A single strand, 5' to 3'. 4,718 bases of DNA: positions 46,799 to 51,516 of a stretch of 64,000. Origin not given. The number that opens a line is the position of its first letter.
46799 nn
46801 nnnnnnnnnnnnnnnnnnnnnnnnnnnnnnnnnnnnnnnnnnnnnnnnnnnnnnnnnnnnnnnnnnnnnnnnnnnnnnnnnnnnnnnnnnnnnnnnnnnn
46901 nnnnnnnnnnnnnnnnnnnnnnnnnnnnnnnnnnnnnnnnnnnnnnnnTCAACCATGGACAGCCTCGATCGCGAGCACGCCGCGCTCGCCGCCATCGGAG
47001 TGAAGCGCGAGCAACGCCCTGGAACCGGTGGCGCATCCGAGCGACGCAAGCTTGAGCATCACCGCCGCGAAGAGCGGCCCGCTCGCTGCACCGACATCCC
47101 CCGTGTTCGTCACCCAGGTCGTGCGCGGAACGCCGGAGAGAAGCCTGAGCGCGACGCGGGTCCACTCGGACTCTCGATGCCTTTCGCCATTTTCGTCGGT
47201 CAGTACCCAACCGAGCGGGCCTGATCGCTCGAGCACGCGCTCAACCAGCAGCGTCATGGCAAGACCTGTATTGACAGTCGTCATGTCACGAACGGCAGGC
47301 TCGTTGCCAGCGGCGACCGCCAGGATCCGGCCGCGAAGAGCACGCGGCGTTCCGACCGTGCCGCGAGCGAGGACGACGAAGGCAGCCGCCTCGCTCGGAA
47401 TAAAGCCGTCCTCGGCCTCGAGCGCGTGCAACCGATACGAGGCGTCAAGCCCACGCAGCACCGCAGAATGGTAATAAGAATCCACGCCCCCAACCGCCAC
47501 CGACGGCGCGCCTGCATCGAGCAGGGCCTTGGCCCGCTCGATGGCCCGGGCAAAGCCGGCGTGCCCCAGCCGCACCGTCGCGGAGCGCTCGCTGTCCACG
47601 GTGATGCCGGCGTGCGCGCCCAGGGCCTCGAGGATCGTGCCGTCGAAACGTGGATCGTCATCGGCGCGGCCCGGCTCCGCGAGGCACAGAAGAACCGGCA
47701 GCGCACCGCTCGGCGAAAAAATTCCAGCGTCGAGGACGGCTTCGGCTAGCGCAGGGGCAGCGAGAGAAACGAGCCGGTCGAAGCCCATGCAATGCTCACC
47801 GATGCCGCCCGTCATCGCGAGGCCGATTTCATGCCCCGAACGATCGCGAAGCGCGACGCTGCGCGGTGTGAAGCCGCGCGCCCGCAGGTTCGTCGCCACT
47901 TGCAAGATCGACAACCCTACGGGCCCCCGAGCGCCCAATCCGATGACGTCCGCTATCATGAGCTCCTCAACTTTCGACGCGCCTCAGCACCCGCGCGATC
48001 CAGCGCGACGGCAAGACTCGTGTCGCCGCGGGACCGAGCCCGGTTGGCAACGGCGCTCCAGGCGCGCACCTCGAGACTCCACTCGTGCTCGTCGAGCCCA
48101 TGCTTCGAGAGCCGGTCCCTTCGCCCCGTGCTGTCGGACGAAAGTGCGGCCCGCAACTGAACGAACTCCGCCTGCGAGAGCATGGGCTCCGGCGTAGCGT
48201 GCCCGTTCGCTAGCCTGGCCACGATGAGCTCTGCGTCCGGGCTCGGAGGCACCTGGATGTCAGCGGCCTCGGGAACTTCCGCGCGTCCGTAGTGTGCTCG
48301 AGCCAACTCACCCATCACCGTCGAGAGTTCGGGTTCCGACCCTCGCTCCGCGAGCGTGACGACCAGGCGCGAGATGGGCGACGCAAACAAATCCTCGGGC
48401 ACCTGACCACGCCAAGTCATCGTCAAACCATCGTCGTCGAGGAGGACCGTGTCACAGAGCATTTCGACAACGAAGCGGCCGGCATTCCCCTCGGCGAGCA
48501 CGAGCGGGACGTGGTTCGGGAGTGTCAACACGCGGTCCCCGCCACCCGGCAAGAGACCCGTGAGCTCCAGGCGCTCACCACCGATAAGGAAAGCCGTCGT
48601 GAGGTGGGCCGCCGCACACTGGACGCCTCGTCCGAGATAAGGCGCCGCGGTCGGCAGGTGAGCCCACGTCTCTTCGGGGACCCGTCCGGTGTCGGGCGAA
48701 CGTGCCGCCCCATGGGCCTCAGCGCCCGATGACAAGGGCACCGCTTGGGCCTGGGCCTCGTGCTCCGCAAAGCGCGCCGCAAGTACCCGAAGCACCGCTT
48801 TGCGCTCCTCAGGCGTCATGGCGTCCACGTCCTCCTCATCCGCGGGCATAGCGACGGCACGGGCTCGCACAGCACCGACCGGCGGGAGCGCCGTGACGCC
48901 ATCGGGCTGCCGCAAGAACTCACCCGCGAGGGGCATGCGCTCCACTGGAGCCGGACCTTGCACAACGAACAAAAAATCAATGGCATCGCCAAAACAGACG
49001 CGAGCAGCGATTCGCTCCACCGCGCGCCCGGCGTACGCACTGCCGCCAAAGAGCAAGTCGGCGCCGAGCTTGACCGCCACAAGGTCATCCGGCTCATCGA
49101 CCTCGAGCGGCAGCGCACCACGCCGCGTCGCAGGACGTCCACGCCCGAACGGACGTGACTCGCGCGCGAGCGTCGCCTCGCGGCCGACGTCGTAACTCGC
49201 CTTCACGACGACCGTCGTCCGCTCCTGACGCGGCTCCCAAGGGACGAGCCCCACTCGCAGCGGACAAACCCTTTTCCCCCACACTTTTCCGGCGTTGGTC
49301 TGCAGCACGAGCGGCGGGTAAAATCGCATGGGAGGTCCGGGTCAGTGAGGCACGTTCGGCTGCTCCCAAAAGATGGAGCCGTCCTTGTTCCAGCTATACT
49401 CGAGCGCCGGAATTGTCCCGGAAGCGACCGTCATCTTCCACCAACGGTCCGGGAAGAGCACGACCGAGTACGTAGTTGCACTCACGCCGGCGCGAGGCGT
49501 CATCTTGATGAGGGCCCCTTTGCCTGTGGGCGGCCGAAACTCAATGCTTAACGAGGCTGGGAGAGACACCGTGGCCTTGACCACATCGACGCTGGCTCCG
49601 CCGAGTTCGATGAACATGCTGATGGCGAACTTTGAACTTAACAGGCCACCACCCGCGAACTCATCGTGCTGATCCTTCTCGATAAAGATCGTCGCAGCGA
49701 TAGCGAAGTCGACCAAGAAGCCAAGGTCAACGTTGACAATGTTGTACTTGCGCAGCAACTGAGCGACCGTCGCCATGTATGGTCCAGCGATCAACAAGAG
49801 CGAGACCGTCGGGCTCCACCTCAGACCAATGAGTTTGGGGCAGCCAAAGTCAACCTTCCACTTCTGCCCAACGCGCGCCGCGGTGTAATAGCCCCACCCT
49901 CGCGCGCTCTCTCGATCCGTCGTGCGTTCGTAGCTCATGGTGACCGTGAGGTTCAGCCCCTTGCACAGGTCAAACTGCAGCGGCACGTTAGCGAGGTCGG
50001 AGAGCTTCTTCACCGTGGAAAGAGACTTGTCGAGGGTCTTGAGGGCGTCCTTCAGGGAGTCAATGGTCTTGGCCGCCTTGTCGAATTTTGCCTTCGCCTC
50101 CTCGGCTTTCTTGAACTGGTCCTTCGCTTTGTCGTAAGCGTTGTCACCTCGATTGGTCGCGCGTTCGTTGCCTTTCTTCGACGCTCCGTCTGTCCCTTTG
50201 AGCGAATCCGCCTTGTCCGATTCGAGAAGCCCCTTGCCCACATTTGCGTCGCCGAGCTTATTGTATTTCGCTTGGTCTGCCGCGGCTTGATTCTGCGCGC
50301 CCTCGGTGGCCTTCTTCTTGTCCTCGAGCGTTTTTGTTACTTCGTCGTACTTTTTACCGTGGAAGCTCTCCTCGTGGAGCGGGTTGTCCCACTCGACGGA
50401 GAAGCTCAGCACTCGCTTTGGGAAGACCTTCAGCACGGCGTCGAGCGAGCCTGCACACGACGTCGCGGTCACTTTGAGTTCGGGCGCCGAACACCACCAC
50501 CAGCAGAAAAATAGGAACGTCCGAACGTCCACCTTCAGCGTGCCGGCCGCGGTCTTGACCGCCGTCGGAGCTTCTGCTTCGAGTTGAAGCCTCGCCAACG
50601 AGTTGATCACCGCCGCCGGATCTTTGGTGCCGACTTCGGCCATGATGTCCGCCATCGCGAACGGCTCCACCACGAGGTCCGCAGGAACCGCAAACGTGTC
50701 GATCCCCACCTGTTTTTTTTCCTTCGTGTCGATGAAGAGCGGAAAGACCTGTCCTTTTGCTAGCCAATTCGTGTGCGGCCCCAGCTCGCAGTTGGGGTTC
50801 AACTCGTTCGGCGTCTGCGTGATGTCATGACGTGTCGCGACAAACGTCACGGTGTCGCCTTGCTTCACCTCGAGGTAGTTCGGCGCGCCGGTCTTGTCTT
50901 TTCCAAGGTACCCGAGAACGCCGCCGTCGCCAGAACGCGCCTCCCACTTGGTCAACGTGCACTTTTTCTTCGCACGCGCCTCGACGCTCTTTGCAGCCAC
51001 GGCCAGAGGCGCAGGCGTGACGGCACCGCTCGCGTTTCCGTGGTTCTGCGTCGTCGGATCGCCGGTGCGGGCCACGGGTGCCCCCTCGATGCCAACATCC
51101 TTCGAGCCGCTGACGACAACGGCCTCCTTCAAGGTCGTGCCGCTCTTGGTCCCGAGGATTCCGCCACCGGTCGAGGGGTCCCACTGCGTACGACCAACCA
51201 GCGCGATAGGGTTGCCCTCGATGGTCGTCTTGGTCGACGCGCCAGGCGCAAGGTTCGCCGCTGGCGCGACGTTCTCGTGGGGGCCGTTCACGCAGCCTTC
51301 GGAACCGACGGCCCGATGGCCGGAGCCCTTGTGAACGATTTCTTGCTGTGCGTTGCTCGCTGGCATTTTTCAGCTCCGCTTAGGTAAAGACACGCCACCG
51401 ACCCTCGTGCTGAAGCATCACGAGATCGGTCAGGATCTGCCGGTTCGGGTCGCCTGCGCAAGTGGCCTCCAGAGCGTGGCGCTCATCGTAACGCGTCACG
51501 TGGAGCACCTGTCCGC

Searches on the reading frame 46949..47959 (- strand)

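Call 9: search_protein_families(library=pfam, proteins=[window:46949-47959:-])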
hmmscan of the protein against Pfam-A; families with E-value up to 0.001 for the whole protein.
window:46949-47959:- (336 aa): 0 families

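Call 24: search_protein_families(library=ncbifam, max_evalue=0.01, proteins=[window:46949-47959:-])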
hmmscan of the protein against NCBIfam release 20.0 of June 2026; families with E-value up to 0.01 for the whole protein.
window:46949-47959:- (336 aa): 1 family
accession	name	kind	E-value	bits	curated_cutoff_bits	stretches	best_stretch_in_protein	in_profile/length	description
NF004798.0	PRK06147.1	equivalog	4.5e-43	147.8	342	1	4-333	7-343/349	3-oxoacyl-(acyl carrier protein) synthase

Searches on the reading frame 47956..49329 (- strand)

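Call 9: search_protein_families(library=pfam, proteins=[window:47956-49329:-])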
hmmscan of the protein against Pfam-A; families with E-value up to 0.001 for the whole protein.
window:47956-49329:- (457 aa): 1 family
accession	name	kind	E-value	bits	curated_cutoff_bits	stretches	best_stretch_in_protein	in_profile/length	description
PF09937.14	DUF2169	-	5.3e-14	52.7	25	2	204-307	184-294/294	Uncharacterized protein conserved in bacteria (DUF2169)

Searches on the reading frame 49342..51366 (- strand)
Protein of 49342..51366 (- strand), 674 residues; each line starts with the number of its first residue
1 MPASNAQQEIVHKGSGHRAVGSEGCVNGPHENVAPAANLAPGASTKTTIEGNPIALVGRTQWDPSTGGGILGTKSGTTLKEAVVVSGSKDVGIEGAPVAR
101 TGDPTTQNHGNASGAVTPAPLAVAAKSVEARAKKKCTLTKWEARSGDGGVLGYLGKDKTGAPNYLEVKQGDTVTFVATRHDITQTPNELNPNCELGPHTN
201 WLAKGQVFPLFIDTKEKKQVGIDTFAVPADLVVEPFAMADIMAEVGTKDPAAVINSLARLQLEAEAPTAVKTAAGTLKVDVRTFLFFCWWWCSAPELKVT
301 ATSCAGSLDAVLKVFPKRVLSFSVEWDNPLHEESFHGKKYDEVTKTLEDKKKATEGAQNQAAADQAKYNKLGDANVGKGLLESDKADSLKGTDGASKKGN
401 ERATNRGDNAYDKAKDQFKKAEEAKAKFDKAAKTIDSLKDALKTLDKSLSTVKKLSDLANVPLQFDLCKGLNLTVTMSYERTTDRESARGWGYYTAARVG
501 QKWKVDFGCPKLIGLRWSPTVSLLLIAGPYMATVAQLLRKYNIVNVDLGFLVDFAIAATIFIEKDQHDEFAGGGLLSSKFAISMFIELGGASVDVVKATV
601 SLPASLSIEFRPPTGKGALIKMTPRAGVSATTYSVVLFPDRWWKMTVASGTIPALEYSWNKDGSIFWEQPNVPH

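Call 9: search_protein_families(library=pfam, proteins=[window:49342-51366:-])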
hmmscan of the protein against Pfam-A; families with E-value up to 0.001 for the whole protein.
window:49342-51366:- (674 aa): 2 families
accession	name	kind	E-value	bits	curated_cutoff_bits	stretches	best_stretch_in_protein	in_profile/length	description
PF13665.11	Tox-PAAR-like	-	5.9e-10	39.7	31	1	29-113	22-107/108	Toxin PAAR-like domain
PF05488.18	PAAR_motif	-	3.9e-06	27.5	27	1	43-106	14-63/70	PAAR motif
